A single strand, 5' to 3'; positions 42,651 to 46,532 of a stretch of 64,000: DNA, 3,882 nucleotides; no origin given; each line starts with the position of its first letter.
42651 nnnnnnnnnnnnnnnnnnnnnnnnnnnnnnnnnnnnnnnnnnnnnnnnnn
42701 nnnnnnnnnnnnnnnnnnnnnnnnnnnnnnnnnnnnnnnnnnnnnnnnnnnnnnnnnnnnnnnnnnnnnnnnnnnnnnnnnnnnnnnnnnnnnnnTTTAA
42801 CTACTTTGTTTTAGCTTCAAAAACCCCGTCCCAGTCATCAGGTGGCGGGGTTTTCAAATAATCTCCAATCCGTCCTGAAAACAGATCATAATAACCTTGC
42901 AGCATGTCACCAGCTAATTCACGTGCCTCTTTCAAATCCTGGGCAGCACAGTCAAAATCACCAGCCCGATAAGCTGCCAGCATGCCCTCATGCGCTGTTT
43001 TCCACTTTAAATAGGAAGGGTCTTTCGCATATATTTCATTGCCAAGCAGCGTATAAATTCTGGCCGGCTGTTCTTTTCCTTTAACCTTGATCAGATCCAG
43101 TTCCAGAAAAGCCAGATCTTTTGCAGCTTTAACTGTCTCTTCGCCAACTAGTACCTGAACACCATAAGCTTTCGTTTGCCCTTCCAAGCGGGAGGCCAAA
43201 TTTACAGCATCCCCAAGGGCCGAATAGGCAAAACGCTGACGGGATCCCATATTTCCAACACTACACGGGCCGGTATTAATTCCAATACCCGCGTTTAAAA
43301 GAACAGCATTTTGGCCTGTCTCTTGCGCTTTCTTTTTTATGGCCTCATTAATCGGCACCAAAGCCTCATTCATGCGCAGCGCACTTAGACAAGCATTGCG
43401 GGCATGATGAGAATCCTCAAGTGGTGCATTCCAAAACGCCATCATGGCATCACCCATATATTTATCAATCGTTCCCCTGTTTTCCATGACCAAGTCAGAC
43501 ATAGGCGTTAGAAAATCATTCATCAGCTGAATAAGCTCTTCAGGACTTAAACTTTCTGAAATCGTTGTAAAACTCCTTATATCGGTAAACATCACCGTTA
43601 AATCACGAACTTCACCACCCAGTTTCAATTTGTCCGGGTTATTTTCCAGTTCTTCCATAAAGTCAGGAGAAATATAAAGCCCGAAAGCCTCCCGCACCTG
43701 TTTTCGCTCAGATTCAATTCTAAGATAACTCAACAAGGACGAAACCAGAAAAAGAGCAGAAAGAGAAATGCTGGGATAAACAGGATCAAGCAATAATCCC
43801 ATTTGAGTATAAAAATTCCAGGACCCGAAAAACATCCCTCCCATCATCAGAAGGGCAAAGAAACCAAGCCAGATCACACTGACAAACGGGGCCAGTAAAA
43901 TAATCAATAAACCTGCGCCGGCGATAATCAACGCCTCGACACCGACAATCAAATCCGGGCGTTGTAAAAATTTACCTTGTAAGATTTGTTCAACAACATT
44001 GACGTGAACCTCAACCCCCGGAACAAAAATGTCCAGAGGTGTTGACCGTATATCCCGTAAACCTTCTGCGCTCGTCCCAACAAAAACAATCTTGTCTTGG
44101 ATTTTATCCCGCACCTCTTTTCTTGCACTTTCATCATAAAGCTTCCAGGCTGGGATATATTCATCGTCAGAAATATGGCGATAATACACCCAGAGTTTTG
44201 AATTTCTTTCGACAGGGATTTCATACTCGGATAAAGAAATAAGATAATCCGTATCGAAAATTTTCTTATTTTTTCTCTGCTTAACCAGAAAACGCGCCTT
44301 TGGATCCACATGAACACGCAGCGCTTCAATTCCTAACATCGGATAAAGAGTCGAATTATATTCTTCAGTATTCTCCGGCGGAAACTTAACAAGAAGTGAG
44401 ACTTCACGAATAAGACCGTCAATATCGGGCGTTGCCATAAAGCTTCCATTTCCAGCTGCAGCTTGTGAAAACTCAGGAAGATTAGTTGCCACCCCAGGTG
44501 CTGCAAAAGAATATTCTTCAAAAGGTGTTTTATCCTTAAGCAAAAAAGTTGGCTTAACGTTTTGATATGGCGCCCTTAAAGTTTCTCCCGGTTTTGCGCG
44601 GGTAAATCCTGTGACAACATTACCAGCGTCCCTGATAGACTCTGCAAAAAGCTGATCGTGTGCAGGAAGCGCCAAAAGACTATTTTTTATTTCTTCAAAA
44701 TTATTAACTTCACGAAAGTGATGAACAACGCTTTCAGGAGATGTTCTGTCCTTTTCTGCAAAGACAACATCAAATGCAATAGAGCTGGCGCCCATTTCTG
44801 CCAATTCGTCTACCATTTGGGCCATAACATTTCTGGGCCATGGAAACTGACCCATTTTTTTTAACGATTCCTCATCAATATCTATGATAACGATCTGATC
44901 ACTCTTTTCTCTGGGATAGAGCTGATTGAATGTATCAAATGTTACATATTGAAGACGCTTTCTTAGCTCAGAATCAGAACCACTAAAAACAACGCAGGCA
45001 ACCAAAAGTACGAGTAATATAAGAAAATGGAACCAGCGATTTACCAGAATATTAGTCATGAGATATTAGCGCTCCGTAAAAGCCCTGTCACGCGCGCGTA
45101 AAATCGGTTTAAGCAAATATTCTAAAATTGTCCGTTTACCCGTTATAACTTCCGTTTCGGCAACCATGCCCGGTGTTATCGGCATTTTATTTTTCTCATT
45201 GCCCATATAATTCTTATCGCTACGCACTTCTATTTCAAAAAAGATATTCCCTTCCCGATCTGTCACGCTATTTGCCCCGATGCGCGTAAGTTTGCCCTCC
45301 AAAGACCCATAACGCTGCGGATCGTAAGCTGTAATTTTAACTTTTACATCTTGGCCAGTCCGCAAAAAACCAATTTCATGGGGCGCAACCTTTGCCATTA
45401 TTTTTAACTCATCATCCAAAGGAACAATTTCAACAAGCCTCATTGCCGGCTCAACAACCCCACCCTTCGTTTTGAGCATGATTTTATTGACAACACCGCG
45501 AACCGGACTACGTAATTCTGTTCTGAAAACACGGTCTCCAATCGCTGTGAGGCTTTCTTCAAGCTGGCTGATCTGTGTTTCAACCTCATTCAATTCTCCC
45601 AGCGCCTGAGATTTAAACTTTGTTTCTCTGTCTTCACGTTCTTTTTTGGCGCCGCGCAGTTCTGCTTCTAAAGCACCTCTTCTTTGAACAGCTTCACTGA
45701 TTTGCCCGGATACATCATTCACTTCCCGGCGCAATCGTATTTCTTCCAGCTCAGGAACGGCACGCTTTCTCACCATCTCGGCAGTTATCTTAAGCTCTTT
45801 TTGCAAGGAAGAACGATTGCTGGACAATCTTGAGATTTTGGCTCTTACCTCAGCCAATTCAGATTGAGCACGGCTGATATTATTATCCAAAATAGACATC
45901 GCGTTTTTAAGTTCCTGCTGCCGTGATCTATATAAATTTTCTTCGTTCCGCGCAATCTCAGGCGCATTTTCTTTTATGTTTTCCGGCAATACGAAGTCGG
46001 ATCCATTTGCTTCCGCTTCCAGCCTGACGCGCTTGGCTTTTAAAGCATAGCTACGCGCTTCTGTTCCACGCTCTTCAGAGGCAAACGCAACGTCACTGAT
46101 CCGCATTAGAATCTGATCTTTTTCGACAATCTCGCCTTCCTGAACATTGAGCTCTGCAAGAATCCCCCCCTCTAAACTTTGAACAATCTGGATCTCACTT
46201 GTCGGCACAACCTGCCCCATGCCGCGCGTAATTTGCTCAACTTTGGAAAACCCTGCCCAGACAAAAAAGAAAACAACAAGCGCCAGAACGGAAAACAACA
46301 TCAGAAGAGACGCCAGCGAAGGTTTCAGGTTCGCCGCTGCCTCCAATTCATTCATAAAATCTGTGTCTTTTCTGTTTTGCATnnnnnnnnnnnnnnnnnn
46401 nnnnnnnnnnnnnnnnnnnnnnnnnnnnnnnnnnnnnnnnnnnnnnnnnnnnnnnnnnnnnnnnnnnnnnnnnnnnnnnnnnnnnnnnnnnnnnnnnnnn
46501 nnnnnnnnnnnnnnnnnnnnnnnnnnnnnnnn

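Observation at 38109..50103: Signalling, adhesin and T1SS island: a cNMP-gated EAL phosphodiesterase, a CHASE2 cyclase and a giant secreted propeller protein, without LapD or LapG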

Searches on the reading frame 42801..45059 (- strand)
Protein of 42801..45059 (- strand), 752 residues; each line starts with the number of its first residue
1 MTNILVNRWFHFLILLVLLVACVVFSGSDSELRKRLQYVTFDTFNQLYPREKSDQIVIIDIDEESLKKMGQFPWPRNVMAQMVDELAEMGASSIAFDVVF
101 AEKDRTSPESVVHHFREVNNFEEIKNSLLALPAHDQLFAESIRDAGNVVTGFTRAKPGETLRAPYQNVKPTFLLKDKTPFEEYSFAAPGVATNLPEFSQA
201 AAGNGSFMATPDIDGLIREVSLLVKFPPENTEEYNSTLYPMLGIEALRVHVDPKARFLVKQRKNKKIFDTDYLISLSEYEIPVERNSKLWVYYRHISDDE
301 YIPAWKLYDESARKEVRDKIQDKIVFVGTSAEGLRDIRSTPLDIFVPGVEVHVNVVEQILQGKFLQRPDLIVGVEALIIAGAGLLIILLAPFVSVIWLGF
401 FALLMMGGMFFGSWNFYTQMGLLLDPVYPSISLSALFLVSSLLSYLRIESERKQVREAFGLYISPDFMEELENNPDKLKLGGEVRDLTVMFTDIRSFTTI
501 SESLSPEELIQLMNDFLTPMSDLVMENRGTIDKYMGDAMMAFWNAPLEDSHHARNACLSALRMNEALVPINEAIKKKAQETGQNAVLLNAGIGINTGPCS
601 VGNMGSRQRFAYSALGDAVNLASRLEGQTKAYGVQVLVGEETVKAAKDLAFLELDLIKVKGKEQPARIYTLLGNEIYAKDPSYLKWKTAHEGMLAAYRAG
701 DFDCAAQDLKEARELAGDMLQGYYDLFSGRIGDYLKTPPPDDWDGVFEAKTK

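Call 3: search_protein_families(library=pfam, proteins=[window:42801-45059:-], max_evalue=0.01)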
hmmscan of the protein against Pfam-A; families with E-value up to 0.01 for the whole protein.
window:42801-45059:- (752 aa): 2 families
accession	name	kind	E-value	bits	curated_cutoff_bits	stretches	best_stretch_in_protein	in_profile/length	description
PF05226.16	CHASE2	-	7.2e-54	183.5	26.3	1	19-386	5-255/257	CHASE2 domain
PF00211.25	Guanylate_cyc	-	8.5e-24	84.6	21.9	1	485-671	7-181/183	Adenylate and Guanylate cyclase catalytic domain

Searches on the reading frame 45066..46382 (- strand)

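Call 3: search_protein_families(library=pfam, proteins=[window:45066-46382:-], max_evalue=0.01)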
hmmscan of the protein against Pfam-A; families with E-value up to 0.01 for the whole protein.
window:45066-46382:- (438 aa): 5 families
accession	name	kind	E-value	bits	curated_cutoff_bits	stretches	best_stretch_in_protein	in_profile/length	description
PF13437.12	HlyD_3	-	4.1e-21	76.2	22.2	1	290-405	2-106/106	HlyD family secretion protein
PF16576.10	HlyD_D23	-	2.3e-11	43.8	30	1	240-358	65-177/214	Barrel-sandwich domain of CusB or HlyD membrane-fusion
PF13533.13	Biotin_lipoyl_2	-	4.7e-05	23.5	29.8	1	67-95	3-31/32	Biotin-lipoyl like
PF16888.10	YwqH-like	-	0.0002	22.1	33.7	1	113-194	42-122/123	YwqH-like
PF00364.28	Biotin_lipoyl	-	0.0025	18.1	22.1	0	67-95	45-73/73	Biotin-requiring enzyme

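Call 9: search_protein_families(library=ncbifam, proteins=[window:45066-46382:-], max_evalue=0.01)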
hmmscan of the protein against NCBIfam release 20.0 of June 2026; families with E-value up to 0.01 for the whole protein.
window:45066-46382:- (438 aa): 11 families
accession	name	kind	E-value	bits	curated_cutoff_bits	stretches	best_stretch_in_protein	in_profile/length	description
TIGR01843.1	type_I_hlyD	subfamily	1.9e-110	369.7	208.65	1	25-438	4-422/422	HlyD family type I secretion periplasmic adaptor subunit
TIGR03794.1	NHLM_micro_HlyD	equivalog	2.5e-18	66.2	156.2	1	24-374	18-342/421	NHLP bacteriocin system secretion protein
TIGR01000.1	bacteriocin_acc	subfamily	9.4e-18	64.3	258.85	2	200-428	230-454/457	bacteriocin secretion accessory protein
TIGR00998.1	8a0101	subfamily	8.1e-13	48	390.8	1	28-369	5-282/334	EmrA/EmrK family multidrug efflux transporter periplasmic adaptor subunit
TIGR01730.1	RND_mfp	subfamily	6e-10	38.6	94.9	2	259-376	106-217/322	efflux RND transporter periplasmic adaptor subunit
NF002939.0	PRK03598.1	equivalog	9.5e-07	28.3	393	1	71-184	51-163/332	secretion protein HlyD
NF045487.1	ASRP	equivalog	2.4e-05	23.1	300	1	146-291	345-473/593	archaea-specific SMC-related protein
TIGR02168.1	SMC_prok_B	equivalog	4.4e-05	21.4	567.35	1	107-285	321-493/1181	chromosome segregation protein SMC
NF008606.0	PRK11578.1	equivalog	0.0012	18.1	342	0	73-177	70-175/371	macrolide transporter subunit MacA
TIGR04523.1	Mplasa_alph_rch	subfamily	0.0033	15.4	270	1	145-279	376-513/745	helix-rich protein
TIGR01347.1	sucB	equivalog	0.0052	16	378.65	1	67-209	46-188/404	dihydrolipoyllysine-residue succinyltransferase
